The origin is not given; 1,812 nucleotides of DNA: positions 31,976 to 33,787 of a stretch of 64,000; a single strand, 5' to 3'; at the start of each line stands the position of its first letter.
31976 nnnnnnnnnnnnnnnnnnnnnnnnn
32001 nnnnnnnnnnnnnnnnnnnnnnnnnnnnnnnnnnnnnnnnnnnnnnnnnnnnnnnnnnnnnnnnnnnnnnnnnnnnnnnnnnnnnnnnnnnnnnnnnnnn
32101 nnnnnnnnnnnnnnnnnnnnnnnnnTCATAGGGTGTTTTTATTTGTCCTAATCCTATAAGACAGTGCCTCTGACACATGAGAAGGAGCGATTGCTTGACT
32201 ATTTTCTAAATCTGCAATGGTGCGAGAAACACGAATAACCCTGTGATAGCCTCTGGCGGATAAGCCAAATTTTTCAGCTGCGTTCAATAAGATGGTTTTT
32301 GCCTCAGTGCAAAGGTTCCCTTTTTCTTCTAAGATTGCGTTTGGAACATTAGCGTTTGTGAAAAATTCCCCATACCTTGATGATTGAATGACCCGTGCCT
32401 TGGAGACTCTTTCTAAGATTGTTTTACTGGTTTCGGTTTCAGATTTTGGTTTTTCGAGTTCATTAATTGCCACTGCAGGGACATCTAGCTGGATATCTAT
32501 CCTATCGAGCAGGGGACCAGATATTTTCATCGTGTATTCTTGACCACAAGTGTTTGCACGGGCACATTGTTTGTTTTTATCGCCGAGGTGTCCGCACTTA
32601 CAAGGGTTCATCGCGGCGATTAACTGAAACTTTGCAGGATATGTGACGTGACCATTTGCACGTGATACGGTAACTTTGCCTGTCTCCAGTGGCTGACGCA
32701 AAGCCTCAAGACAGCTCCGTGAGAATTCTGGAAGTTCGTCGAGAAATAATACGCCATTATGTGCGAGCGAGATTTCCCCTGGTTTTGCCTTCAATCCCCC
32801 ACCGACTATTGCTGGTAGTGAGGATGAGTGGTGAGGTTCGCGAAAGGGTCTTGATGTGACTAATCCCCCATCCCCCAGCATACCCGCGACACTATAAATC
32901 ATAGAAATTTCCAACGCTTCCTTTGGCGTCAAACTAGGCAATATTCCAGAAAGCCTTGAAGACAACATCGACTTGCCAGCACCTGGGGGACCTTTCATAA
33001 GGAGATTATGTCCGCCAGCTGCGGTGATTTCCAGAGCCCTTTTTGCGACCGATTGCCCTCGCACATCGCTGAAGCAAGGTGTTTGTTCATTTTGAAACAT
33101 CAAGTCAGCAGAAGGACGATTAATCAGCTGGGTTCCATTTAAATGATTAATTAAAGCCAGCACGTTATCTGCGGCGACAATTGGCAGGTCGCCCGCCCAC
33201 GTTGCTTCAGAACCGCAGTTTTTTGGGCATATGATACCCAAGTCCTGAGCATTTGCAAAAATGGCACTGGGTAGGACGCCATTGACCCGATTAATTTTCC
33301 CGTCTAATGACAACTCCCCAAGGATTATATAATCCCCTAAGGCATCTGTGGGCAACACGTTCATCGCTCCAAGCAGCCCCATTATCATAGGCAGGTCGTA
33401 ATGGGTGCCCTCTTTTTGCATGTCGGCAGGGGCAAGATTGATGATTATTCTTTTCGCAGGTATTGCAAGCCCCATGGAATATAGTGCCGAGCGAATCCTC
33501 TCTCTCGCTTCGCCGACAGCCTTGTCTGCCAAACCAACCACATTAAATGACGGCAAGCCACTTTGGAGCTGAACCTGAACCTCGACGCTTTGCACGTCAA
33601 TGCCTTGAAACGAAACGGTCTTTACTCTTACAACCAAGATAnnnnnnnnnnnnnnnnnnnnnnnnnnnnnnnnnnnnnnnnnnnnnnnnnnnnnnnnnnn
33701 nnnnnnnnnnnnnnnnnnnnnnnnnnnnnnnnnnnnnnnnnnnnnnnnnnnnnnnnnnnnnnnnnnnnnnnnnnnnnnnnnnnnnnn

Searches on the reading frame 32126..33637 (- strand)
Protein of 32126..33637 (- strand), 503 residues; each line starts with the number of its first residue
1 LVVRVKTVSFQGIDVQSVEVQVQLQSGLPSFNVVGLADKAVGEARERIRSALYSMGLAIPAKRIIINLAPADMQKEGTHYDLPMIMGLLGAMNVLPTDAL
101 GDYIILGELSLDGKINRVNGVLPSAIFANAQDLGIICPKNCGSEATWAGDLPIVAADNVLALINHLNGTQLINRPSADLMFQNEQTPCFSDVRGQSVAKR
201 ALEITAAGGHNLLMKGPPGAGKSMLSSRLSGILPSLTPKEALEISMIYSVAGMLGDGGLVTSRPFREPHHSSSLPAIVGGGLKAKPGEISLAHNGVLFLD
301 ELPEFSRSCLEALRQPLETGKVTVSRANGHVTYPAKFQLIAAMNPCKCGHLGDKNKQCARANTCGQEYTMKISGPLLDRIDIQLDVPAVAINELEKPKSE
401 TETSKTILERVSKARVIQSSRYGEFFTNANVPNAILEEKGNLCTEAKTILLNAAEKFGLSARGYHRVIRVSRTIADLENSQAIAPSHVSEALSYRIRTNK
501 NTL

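Call 52: search_protein_families(library=pfam, proteins=[window:32126-33637:-], max_evalue=0.00001)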
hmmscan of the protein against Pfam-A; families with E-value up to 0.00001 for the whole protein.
window:32126-33637:- (503 aa): 6 families
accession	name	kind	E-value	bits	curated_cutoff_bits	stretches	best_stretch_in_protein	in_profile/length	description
PF01078.27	Mg_chelatase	-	1e-92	309.7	20.3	1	189-393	2-206/207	Magnesium chelatase, subunit ChlI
PF13541.12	ChlI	-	4.3e-37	127.1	27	1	20-139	1-119/121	Subunit ChlI of Mg-chelatase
PF13335.12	Mg_chelatase_C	-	5.5e-28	97.8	26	1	402-495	2-94/94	Magnesium chelatase, subunit ChlI C-terminal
PF07728.20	AAA_5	-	2.7e-09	37.6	22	1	211-347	1-125/139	AAA domain (dynein-related subfamily)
PF00493.29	MCM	-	9.4e-08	31.9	23.3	1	207-382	55-200/224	MCM P-loop domain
PF00158.32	Sigma54_activat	-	2e-06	28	20.2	0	281-344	81-142/168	Sigma-54 interaction domain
